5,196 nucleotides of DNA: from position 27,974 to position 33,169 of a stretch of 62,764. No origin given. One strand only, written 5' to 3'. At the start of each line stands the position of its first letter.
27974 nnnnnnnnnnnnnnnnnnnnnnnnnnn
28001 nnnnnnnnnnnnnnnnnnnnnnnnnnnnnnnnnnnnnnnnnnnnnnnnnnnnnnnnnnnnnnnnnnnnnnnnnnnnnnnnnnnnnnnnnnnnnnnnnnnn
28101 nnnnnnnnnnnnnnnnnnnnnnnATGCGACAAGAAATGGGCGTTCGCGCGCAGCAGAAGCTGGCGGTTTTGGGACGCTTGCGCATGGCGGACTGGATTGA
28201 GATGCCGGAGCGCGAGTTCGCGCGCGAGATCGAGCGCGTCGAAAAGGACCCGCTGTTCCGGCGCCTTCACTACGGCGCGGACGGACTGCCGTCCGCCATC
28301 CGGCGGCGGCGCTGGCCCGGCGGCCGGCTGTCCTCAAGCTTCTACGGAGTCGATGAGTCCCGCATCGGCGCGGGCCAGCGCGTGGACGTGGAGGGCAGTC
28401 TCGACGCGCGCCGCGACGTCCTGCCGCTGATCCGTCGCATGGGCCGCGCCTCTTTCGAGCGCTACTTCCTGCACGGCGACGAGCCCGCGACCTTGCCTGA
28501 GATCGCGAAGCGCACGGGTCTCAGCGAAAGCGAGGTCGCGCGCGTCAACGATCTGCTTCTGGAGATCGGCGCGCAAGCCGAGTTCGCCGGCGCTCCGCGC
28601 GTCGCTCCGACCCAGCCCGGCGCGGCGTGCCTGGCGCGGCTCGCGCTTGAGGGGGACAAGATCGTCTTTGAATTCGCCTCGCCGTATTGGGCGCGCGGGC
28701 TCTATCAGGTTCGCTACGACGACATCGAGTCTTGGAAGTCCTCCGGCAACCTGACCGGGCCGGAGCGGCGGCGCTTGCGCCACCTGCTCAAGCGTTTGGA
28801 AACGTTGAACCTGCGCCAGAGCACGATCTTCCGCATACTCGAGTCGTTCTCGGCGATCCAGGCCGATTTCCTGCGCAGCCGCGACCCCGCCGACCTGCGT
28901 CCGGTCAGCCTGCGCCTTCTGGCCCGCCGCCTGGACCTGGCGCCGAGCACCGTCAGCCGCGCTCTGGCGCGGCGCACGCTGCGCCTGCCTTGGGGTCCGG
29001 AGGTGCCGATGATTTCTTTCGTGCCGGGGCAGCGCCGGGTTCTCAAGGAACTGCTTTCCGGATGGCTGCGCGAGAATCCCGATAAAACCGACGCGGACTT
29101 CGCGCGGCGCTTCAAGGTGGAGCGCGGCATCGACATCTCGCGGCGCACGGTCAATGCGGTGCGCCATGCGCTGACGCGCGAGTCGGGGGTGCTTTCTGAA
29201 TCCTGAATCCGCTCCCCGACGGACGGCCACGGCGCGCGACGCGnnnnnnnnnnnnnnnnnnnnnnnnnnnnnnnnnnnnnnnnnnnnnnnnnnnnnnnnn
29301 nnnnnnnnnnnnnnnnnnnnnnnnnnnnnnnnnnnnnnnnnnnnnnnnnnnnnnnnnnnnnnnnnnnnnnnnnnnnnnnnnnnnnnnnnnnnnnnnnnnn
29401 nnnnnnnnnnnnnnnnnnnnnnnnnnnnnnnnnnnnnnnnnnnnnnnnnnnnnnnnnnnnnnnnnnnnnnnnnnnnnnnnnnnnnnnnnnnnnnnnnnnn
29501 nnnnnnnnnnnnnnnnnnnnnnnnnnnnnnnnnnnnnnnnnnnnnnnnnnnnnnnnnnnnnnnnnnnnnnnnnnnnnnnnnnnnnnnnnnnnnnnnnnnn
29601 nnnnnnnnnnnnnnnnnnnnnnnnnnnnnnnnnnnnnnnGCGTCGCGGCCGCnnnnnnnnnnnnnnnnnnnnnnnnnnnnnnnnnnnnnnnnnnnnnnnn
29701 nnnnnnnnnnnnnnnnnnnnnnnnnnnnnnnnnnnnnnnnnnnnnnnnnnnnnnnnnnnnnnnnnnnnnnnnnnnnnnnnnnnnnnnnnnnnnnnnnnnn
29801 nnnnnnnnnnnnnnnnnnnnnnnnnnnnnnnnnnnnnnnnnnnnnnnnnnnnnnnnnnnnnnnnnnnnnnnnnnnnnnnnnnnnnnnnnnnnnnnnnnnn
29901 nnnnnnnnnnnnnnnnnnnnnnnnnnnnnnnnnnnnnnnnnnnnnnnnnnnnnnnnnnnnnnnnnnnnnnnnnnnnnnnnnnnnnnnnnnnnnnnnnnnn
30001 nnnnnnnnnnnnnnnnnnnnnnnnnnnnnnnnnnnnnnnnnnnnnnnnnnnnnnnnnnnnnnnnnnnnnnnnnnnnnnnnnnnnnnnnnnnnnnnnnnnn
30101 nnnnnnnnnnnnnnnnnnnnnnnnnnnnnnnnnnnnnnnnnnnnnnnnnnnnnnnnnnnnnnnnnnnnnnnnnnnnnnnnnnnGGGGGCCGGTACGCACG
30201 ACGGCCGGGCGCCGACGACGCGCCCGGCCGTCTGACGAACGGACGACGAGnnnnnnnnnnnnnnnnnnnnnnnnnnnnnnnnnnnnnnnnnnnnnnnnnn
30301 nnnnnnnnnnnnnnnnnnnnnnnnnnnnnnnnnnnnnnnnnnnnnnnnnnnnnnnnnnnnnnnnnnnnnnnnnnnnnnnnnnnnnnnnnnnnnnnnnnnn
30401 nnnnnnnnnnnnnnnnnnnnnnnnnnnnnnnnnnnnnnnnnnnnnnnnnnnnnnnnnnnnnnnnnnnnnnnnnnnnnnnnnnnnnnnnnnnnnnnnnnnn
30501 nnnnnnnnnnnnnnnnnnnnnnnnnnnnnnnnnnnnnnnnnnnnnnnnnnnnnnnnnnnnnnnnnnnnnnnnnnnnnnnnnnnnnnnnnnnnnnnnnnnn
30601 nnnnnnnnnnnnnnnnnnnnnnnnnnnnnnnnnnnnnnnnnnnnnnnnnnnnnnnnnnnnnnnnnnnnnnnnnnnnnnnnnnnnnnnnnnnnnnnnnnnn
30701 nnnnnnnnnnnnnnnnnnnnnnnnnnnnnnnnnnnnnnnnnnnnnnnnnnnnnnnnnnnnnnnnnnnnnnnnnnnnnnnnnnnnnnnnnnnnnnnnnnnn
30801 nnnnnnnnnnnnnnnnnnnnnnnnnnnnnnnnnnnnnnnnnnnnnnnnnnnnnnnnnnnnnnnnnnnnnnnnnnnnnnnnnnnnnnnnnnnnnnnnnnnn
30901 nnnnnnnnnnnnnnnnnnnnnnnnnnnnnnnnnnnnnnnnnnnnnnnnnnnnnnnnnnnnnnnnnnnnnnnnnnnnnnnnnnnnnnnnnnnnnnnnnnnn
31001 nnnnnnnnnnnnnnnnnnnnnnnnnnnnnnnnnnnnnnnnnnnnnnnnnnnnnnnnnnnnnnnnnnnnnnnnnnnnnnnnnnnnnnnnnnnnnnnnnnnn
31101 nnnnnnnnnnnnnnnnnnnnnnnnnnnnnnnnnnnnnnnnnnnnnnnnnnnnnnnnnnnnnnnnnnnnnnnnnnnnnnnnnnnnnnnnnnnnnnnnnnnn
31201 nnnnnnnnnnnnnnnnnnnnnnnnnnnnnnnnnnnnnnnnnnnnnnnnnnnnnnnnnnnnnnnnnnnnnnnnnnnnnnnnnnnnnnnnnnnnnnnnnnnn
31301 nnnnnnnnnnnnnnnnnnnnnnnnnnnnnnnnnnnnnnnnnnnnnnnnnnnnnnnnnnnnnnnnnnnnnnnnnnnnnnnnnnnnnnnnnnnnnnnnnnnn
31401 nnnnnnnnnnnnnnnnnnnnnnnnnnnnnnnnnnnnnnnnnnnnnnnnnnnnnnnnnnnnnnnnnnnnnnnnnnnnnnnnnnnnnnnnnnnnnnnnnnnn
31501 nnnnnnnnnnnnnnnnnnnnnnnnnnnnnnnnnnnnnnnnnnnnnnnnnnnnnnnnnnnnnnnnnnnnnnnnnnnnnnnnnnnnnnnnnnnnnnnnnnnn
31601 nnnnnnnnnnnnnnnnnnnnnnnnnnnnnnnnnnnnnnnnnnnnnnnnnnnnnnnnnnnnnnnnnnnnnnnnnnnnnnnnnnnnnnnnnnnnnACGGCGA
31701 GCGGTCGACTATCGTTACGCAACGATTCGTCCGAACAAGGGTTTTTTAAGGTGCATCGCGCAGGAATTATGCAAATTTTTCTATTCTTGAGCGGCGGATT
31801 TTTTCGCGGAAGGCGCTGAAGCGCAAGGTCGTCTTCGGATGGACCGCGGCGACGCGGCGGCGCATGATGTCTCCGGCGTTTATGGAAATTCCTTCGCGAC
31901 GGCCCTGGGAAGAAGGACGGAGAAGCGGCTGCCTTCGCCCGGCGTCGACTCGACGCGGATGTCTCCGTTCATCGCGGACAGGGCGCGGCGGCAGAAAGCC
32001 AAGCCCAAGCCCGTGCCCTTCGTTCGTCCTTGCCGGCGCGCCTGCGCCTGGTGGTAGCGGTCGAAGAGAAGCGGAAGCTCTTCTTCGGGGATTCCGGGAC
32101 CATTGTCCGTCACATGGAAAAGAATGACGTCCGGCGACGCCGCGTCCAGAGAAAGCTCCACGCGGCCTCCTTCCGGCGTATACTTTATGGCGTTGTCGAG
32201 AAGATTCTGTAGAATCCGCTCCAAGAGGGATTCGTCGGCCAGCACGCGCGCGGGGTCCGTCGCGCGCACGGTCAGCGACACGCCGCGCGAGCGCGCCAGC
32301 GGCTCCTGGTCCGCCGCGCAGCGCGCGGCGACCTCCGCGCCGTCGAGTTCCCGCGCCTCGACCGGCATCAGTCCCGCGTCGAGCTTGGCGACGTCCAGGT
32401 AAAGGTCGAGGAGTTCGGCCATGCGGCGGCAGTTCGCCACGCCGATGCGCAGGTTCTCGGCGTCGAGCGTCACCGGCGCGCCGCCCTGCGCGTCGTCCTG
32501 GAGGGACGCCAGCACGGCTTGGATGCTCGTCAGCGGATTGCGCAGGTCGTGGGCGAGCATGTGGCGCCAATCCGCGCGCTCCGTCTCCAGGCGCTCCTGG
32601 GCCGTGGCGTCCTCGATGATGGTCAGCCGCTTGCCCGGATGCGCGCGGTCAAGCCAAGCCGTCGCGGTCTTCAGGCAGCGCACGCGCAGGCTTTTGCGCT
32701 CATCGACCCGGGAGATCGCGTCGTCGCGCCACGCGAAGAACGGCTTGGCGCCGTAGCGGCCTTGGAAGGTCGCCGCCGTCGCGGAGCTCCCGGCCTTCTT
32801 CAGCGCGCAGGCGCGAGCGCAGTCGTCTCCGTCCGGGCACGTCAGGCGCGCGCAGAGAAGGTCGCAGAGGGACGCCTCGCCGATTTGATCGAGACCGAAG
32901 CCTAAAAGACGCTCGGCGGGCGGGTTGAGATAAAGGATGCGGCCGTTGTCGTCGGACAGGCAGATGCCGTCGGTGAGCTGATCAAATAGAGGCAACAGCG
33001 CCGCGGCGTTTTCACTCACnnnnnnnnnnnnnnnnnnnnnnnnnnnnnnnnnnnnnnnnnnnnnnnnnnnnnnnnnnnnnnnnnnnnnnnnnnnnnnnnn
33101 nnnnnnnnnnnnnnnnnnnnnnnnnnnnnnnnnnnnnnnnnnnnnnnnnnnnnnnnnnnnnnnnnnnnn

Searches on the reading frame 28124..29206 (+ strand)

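Call 79: search_protein_families(library=pfam, proteins=[window:28124-29206:+], max_evalue=0.00001)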
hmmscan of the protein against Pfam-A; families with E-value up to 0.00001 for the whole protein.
window:28124-29206:+ (360 aa): 2 families
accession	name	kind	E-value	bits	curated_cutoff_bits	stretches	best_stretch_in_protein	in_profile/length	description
PF04552.19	Sigma54_DBD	-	3.9e-15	56.4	22.8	1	226-351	16-151/160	Sigma-54, DNA binding domain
PF09339.16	HTH_IclR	-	1.4e-09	38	22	0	113-141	10-38/52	IclR helix-turn-helix domain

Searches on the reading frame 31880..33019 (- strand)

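Call 79: search_protein_families(library=pfam, proteins=[window:31880-33019:-], max_evalue=0.00001)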
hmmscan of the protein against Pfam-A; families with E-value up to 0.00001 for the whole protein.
window:31880-33019:- (379 aa): 4 families
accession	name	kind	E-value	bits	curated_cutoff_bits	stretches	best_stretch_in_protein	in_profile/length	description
PF02518.31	HATPase_c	-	8.5e-33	113.5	26.4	1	262-372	2-109/111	Histidine kinase-, DNA gyrase B-, and HSP90-like ATPase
PF00512.31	HisKA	-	1.4e-09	38.3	26.9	1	154-216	8-66/66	His Kinase A (phospho-acceptor) domain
PF13188.13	PAS_8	-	1.8e-07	31.3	21.8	1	11-51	6-46/65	PAS domain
PF00989.32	PAS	-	1e-06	29.2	22.6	1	12-46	7-41/113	PAS fold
